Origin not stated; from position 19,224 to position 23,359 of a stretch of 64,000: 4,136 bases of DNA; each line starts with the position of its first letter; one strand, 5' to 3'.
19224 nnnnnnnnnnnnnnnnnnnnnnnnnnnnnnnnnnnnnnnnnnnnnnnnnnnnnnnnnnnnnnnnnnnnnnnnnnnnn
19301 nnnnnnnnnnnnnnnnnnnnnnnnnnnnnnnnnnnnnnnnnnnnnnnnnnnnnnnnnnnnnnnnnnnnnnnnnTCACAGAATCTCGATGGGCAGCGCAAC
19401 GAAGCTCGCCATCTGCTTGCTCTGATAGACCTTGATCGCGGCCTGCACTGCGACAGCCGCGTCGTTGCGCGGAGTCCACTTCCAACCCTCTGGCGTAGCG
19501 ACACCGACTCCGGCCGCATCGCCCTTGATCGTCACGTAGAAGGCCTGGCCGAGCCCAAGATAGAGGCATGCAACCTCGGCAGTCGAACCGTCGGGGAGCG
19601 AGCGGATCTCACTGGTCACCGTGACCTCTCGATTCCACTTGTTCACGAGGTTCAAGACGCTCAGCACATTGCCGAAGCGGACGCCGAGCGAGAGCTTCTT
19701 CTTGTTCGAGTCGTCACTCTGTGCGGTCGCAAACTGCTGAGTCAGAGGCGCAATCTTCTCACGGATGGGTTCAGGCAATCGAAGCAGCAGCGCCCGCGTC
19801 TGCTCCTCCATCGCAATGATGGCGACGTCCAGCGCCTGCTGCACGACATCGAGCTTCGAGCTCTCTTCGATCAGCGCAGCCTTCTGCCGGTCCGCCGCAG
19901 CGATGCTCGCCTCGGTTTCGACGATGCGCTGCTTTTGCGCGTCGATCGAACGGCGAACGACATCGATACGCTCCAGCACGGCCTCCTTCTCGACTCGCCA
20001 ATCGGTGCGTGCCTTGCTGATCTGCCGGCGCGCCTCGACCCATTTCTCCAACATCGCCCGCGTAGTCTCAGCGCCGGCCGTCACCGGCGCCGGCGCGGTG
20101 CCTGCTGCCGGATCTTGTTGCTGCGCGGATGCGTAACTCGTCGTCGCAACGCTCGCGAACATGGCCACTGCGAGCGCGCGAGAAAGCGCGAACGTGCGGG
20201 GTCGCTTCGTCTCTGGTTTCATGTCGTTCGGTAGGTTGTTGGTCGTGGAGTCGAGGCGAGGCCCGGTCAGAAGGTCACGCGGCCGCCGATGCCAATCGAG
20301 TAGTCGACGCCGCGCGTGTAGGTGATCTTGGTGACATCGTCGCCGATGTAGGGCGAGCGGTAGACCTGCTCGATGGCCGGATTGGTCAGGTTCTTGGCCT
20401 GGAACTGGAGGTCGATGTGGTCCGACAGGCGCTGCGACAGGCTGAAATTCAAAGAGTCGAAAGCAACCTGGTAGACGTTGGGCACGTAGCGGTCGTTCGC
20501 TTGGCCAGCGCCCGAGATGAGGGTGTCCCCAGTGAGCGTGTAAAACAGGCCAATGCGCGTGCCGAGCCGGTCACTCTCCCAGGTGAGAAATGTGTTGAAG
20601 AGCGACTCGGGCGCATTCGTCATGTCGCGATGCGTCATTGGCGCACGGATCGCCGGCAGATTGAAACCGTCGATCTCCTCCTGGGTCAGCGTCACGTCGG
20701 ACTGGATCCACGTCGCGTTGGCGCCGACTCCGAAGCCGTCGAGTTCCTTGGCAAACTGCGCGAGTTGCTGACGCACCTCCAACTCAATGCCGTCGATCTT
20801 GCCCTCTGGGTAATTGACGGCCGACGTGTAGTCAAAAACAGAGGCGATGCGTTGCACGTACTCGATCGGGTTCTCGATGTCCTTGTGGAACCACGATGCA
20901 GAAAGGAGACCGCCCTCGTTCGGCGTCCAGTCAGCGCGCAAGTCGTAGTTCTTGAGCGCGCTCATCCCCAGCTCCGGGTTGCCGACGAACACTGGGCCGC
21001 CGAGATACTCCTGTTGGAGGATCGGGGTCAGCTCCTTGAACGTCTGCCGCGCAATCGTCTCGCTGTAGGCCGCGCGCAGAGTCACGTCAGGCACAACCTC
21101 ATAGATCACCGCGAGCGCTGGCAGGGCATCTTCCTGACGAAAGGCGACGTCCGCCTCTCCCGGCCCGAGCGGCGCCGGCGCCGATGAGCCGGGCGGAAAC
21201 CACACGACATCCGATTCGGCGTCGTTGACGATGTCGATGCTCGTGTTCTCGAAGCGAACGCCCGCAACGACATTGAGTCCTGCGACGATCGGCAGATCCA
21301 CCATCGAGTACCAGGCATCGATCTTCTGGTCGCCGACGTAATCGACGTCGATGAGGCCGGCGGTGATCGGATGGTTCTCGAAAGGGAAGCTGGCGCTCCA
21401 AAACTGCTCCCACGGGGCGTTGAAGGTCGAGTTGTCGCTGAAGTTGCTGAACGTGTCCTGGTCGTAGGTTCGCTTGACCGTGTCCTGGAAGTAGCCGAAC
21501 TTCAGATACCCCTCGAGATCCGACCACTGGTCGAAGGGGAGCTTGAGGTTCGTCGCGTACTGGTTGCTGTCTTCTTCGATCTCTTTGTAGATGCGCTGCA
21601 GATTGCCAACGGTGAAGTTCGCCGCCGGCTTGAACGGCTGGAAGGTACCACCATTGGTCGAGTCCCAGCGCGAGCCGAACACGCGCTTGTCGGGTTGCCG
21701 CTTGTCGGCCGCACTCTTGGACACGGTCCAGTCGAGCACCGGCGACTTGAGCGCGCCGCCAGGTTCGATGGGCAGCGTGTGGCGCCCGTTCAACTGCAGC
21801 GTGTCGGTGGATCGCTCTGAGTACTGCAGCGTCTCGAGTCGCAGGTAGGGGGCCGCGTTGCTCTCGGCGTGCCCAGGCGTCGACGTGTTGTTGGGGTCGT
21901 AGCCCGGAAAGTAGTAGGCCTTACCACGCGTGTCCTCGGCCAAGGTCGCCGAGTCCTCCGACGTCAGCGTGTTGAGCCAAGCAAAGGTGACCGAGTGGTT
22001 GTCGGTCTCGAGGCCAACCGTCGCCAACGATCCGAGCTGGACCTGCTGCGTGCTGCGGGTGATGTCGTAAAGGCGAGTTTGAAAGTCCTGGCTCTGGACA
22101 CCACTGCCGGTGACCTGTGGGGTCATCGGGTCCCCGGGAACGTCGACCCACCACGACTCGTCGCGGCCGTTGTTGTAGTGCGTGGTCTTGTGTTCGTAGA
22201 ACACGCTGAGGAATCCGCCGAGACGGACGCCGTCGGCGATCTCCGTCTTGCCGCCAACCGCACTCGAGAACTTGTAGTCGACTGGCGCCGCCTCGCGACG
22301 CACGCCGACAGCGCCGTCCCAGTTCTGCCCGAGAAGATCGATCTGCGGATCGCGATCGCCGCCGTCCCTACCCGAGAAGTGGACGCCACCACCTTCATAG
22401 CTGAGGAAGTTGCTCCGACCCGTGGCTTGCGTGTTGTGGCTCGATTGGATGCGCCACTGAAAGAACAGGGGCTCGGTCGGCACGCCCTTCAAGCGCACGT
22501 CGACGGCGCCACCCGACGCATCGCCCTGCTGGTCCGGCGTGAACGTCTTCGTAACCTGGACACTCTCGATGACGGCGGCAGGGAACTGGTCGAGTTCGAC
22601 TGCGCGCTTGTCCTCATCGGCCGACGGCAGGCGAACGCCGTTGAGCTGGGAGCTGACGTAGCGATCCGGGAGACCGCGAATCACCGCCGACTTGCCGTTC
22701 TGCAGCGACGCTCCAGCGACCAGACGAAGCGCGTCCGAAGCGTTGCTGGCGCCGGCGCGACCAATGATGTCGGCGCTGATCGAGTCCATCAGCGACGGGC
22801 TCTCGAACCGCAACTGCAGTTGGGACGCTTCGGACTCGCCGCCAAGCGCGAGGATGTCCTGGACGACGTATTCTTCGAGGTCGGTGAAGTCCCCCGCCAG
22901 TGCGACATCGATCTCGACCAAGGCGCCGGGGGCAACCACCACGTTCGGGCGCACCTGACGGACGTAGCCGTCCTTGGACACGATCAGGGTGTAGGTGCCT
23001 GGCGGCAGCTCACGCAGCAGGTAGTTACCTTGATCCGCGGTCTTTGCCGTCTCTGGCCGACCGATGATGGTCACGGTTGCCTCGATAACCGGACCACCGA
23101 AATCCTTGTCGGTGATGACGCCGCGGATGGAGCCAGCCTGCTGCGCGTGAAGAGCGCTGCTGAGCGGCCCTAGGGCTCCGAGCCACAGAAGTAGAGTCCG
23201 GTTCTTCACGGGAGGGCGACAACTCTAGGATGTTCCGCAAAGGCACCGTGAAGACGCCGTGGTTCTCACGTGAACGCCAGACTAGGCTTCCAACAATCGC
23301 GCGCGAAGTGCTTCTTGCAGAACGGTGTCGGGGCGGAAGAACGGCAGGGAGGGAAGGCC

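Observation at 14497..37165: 22.7-kb same-strand locus: complete TonB2/Ttp-type motor + CarboxypepD_reg receptor coupled to five uncharacterised exported proteins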

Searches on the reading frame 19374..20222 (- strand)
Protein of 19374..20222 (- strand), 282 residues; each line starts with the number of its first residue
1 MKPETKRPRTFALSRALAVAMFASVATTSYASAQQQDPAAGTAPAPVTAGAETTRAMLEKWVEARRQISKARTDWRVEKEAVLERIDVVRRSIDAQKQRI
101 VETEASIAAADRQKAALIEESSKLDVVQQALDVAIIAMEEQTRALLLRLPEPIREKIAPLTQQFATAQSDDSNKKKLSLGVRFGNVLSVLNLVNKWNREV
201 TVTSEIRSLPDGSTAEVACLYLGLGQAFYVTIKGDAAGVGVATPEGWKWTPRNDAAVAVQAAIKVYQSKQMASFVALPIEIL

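Call 6: search_protein_families(library=pfam, proteins=[window:19374-20222:-], max_evalue=0.01)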
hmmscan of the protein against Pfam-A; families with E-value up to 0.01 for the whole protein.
window:19374-20222:- (282 aa): 1 family
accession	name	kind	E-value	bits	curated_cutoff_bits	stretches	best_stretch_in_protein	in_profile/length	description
PF11932.13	DUF3450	-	1e-21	77.8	32.6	1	48-279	15-240/241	Protein of unknown function (DUF3450)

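Call 16: search_protein_families(library=ncbifam, proteins=[window:19374-20222:-], max_evalue=0.01)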
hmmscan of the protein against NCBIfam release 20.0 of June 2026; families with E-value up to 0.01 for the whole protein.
window:19374-20222:- (282 aa): 0 families

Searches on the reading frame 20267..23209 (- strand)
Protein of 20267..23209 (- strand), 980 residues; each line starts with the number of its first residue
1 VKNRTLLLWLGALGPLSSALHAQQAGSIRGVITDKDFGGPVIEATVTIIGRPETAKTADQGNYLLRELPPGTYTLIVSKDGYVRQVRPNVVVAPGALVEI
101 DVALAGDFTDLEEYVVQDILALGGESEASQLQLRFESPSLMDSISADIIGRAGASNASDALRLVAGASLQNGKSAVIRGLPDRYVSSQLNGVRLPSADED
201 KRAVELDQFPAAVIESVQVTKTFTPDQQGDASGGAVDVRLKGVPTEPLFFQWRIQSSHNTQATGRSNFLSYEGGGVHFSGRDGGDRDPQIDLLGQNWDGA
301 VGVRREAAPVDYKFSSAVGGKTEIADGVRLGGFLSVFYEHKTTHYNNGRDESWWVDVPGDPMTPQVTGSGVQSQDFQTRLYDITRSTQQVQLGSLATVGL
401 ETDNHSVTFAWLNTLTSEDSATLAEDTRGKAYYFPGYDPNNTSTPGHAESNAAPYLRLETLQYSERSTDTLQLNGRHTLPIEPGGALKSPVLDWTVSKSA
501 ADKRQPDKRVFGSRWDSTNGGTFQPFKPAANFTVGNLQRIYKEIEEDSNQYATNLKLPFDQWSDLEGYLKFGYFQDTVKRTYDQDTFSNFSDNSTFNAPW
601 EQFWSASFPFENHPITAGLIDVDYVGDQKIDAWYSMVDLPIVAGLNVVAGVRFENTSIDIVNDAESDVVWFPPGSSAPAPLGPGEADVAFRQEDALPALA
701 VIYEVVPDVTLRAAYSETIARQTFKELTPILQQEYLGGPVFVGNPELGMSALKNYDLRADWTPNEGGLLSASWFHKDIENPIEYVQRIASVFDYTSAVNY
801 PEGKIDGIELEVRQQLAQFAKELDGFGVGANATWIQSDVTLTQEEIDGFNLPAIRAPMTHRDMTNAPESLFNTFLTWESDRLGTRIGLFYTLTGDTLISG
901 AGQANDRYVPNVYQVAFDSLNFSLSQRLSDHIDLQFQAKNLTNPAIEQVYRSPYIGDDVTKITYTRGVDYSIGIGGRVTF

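Call 5: search_protein_families(library=pfam, proteins=[window:20267-23209:-], max_evalue=0.01)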
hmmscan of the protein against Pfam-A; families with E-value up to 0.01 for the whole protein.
window:20267-23209:- (980 aa): 3 families
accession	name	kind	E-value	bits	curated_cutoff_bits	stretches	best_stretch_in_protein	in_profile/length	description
PF13620.12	CarboxypepD_reg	-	2.1e-17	63.6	32.3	1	27-104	1-81/82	Carboxypeptidase regulatory-like domain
PF07715.20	Plug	-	1.6e-11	45.1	23.9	1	136-235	4-107/107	TonB-dependent Receptor Plug Domain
PF13715.12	CarbopepD_reg_2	-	2.6e-09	37.4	32.2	1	28-116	1-88/88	CarboxypepD_reg-like domain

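Call 16: search_protein_families(library=ncbifam, proteins=[window:20267-23209:-], max_evalue=0.01)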
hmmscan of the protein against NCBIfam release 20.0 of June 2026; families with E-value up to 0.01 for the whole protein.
window:20267-23209:- (980 aa): 4 families
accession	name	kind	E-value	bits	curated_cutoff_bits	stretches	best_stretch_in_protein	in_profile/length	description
TIGR01782.1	TonB-Xanth-Caul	subfamily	9.4e-74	249.2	310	2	334-955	260-848/868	TonB-dependent receptor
TIGR01785.1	TonB-hemin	subfamily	1.3e-14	53.6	316.85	2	575-823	331-554/677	TonB-dependent heme/hemoglobin receptor family protein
TIGR01786.1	TonB-hemlactrns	subfamily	7.5e-10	37.8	323.75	2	547-844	327-594/719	TonB-dependent hemoglobin/transferrin/lactoferrin family receptor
NF052345.1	S_layer_anammox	exception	1.4e-08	32.6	1400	1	22-108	1309-1395/1596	Kustd1514 family S-layer glycoprotein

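Call 93: search_dna_similar(query=window:20267-23209:-, collection=plasmids, mode=protein, max_evalue=1e-20, max_rows=30)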
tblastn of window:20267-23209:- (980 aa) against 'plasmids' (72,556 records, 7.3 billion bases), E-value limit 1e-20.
Records with a match: 14; places in all: 14; records where one place covers at least 80% of the query: 3.
Best place of each record, by identity: <60% 14.
By first word of the organism name: Pseudoalteromonas 9; Parabacteroides 1; Alteromonas 1; Aureibacter 1; Phocaeicola 1; Hymenobacter 1.
By predicted mobility (MOB-suite, as given by PLSDB): non-mobilizable 14.
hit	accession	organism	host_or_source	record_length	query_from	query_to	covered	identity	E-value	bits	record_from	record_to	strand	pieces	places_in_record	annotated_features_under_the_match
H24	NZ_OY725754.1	Parabacteroides distasonis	-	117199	24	977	97%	23.4%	2e-46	189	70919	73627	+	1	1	TonB-dependent receptor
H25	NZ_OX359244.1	Alteromonas macleodii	-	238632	112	899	80%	26.9%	3e-49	199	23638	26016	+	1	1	TonB-dependent receptor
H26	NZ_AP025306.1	Aureibacter tunicatorum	-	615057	24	974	76%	28.4%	1e-25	232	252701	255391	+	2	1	TonB-dependent receptor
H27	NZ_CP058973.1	Pseudoalteromonas sp. JSTW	cell culture,marine sediment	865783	83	848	78%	26.3%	2e-47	192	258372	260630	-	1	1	TonB-dependent receptor plug domain-containing protein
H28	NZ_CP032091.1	Pseudoalteromonas donghaensis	cell culture,seawater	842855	83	848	78%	26.3%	2e-47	192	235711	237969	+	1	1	TonB-dependent receptor plug domain-containing protein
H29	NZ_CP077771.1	Pseudoalteromonas shioyasakiensis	Haliotis discus hannai,plate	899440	83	848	78%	26.3%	5e-47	191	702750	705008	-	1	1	TonB-dependent receptor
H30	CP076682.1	Pseudoalteromonas shioyasakiensis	isolated microorganism,Ocean water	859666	83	848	78%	26.3%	2e-46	190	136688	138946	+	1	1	TonB-dependent receptor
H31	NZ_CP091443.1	Pseudoalteromonas sp. CF6-2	sediment,South Sea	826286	131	941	83%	24.2%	1e-36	158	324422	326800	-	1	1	TonB-dependent receptor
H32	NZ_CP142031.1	Pseudoalteromonas sp. CuT4-3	whole organism,deep-sea sediment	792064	126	848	74%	26.8%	1e-49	200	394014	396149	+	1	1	TonB-dependent receptor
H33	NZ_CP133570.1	Pseudoalteromonas sp. HL-AS1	sediment core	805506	131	848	73%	26.8%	9e-49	197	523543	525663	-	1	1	TonB-dependent receptor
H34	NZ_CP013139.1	Pseudoalteromonas sp. Bsw20308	seawater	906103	98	756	67%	25.2%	1e-29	135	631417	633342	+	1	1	TonB-dependent receptor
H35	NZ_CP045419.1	Pseudoalteromonas sp. THAF3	pure culture,Surface of a polyethylene ...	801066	384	972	60%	24.7%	2e-21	108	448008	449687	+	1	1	TonB-dependent receptor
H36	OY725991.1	Phocaeicola massiliensis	-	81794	24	511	50%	25.9%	7e-23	114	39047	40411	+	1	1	none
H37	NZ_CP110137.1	Hymenobacter sp. YIM 151858-1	whole organism,soil sample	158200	24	286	27%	31.5%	2e-24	118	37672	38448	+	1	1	TonB-dependent receptor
